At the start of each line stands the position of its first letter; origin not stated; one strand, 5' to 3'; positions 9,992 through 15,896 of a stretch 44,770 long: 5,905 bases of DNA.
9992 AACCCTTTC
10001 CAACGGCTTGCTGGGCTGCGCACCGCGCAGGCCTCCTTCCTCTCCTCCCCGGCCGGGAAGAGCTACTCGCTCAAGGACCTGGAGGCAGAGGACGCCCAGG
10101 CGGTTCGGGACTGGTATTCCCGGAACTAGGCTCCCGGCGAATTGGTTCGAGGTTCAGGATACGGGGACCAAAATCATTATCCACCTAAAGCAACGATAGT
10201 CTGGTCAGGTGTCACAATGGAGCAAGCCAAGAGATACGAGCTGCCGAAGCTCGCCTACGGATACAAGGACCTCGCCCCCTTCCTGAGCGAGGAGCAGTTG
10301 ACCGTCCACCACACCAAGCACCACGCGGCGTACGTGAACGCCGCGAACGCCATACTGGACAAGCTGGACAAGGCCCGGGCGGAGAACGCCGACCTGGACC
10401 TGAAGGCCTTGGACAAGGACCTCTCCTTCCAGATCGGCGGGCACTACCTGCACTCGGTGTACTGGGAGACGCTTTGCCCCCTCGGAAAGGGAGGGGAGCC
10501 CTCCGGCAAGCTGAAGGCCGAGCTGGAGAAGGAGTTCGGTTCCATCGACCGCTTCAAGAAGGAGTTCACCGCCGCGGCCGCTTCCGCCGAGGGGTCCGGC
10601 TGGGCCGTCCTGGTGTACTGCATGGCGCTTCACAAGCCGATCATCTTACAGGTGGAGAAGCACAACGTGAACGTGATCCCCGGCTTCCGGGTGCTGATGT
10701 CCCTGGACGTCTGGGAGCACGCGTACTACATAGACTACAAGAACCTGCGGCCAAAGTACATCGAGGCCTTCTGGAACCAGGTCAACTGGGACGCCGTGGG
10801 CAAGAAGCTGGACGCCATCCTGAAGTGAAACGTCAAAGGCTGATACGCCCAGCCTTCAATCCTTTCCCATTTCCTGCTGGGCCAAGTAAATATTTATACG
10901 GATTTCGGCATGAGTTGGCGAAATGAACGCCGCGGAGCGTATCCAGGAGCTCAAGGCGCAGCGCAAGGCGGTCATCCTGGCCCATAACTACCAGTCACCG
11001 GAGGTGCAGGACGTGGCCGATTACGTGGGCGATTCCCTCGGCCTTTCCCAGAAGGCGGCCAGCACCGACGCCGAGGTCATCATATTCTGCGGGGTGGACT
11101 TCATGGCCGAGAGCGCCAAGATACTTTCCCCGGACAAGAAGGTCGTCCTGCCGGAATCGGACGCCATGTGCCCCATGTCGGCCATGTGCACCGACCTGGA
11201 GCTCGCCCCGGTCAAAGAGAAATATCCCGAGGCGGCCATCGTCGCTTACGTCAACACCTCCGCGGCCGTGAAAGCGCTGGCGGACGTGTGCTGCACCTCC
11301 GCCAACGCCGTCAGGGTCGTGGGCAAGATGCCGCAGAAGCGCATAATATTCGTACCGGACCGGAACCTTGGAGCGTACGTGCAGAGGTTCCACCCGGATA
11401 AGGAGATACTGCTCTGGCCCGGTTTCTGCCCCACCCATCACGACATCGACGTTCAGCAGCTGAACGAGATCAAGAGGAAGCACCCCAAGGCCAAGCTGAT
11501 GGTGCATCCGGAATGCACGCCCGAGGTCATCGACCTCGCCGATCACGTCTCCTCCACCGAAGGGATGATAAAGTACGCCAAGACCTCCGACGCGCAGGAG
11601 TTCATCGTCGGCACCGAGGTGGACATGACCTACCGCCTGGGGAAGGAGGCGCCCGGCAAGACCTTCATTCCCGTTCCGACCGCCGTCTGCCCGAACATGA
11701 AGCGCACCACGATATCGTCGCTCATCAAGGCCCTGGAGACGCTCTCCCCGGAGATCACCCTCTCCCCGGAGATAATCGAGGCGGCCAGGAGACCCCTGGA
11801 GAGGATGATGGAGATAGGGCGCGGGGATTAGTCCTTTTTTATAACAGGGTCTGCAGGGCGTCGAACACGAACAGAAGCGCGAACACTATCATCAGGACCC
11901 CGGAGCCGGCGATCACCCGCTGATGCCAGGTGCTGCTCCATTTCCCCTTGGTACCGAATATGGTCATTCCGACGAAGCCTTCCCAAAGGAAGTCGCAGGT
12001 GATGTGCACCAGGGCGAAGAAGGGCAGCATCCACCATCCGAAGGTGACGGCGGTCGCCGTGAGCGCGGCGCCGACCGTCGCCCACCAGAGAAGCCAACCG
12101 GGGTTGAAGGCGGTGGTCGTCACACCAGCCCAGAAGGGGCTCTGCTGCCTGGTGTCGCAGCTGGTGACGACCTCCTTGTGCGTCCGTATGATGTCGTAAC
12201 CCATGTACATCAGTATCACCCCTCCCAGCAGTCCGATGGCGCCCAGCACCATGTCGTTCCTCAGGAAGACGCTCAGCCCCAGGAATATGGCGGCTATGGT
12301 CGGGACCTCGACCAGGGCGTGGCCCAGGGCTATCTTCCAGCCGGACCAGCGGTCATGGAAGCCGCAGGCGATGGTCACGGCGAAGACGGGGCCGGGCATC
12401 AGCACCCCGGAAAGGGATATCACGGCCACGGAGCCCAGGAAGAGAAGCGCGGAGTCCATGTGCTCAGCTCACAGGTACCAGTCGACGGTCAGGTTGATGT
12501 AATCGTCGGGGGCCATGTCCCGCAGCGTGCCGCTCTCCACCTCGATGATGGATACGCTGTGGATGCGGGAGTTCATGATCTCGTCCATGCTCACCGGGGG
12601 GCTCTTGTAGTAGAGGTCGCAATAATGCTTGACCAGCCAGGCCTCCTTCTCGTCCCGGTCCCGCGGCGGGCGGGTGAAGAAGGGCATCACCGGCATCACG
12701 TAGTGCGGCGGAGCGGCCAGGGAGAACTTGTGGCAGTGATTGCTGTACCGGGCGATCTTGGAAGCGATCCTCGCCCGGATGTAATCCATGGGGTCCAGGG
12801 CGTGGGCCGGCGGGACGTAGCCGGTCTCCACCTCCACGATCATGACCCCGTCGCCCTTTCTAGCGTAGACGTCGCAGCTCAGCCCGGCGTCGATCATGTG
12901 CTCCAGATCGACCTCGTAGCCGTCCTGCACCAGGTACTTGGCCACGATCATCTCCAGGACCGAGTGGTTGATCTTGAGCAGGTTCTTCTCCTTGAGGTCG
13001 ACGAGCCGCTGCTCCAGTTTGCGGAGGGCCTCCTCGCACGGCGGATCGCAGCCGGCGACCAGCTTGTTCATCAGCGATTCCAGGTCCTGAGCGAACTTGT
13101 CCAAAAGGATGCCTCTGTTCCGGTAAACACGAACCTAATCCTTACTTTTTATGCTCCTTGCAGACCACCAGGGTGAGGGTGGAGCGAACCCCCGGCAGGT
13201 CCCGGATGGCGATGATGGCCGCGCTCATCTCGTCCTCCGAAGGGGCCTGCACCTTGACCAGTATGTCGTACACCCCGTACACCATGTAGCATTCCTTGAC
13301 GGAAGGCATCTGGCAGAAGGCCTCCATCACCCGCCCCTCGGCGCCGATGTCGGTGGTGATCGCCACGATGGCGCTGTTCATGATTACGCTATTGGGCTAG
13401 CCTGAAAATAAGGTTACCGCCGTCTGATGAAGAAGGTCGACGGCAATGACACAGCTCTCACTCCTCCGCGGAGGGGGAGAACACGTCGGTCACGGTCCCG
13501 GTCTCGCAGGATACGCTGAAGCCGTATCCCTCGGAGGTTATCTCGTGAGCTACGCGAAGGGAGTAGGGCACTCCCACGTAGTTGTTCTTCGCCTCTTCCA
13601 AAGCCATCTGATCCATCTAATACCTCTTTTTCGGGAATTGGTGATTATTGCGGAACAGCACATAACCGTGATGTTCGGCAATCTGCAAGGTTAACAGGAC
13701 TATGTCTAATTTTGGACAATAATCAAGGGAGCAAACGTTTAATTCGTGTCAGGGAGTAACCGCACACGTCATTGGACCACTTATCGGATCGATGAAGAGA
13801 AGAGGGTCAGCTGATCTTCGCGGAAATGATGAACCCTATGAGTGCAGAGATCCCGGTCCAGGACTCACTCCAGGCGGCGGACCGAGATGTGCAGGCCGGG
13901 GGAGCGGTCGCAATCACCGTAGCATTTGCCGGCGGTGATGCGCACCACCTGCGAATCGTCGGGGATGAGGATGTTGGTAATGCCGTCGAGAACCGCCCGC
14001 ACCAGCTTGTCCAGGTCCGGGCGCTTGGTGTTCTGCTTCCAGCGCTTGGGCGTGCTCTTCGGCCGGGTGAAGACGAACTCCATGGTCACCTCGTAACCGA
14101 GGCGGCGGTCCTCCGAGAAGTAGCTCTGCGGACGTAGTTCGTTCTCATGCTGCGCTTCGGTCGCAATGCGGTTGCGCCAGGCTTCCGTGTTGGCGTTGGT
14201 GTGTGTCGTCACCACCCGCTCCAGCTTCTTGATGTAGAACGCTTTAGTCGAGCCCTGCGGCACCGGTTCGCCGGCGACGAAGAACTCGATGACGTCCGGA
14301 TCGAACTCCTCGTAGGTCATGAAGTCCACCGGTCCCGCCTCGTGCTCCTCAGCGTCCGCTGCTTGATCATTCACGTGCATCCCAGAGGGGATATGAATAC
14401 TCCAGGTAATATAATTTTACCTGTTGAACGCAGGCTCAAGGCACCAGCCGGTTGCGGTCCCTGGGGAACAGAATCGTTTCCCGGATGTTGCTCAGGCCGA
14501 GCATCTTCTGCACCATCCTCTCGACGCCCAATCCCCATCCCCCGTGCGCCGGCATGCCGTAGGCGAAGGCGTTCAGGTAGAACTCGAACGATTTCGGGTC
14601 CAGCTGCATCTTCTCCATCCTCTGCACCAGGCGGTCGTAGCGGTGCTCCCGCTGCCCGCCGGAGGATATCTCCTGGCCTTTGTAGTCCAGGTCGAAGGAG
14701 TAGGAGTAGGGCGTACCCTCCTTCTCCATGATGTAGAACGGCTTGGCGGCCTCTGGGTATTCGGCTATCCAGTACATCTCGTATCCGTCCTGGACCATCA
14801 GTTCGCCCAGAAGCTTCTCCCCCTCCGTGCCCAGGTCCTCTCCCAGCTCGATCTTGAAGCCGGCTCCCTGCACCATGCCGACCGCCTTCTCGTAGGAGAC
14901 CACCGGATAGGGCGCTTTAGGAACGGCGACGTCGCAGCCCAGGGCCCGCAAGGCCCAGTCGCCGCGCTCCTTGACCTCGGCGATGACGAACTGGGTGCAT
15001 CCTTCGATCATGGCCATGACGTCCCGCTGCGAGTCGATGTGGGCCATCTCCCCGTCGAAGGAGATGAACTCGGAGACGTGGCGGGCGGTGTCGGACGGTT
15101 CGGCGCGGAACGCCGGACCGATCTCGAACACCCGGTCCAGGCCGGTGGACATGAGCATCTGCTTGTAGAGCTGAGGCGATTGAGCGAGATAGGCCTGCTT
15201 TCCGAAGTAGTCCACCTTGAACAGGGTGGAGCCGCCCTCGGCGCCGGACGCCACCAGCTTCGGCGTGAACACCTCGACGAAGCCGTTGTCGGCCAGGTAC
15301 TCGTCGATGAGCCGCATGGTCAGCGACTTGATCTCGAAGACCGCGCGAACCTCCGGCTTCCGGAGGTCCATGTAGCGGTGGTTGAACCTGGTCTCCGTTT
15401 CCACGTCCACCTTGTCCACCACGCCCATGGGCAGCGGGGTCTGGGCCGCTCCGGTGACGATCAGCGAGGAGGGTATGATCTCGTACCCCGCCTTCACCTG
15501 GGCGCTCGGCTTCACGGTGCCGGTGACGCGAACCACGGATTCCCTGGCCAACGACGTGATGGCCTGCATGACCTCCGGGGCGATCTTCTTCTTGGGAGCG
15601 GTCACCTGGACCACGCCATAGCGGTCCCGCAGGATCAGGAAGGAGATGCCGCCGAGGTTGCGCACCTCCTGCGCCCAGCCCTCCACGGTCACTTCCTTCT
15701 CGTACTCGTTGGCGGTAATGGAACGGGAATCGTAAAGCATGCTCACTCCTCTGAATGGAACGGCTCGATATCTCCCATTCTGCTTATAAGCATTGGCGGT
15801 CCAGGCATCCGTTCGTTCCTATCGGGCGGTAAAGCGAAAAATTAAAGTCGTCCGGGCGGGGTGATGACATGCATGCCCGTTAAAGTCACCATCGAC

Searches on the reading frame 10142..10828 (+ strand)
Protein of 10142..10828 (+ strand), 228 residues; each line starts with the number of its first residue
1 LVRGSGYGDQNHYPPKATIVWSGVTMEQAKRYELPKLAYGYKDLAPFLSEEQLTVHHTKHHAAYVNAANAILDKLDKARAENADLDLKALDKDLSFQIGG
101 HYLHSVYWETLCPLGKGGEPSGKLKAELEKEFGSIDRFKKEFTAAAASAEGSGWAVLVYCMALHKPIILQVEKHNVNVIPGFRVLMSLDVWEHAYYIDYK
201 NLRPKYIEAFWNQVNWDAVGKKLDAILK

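Call 52: search_protein_families(library=pfam, proteins=[window:10142-10828:+], max_evalue=0.00001)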
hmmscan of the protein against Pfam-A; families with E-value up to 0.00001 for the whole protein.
window:10142-10828:+ (228 aa): 2 families
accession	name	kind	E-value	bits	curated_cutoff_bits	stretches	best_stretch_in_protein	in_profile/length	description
PF02777.23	Sod_Fe_C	-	1.5e-34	118.5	20.9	1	120-221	1-101/102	Iron/manganese superoxide dismutases, C-terminal domain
PF00081.27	Sod_Fe_N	-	5.8e-27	94.4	27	1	31-111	1-81/82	Iron/manganese superoxide dismutases, alpha-hairpin domain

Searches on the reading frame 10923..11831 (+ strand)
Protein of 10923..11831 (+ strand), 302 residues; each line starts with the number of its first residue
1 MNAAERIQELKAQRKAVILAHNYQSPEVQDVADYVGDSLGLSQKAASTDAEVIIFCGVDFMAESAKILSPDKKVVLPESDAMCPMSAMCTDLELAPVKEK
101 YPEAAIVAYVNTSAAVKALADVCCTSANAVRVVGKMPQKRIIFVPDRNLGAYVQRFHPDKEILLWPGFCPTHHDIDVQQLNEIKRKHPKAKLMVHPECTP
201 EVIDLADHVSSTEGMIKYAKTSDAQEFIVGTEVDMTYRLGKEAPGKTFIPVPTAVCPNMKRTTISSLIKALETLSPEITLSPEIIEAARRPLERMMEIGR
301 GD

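Call 53: search_protein_families(library=pfam, proteins=[window:10923-11831:+], max_evalue=0.00001)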
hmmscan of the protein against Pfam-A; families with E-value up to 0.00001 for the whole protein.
window:10923-11831:+ (302 aa): 1 family
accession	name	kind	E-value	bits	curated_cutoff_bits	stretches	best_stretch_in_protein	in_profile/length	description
PF02445.21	NadA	-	1.6e-124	415.3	27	1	5-297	1-295/295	Quinolinate synthetase A protein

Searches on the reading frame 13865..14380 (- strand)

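Call 53: search_protein_families(library=pfam, proteins=[window:13865-14380:-], max_evalue=0.00001)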
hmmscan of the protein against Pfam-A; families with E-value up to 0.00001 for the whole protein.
window:13865-14380:- (171 aa): 1 family
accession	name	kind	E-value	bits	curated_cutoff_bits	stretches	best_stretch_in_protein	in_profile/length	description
PF05866.16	RusA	-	4e-16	60.2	22.8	1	37-167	2-123/124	Endodeoxyribonuclease RusA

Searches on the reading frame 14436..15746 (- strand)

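Call 53: search_protein_families(library=pfam, proteins=[window:14436-15746:-], max_evalue=0.00001)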
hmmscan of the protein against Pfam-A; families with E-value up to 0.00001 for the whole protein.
window:14436-15746:- (436 aa): 2 families
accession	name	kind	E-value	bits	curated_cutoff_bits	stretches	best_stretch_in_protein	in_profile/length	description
PF00152.25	tRNA-synt_2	-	1.1e-84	284.6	25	1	117-430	2-307/308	tRNA synthetases class II (D, K and N)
PF01336.31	tRNA_anti-codon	-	2.7e-14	53.3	27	1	19-96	1-73/75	OB-fold nucleic acid binding domain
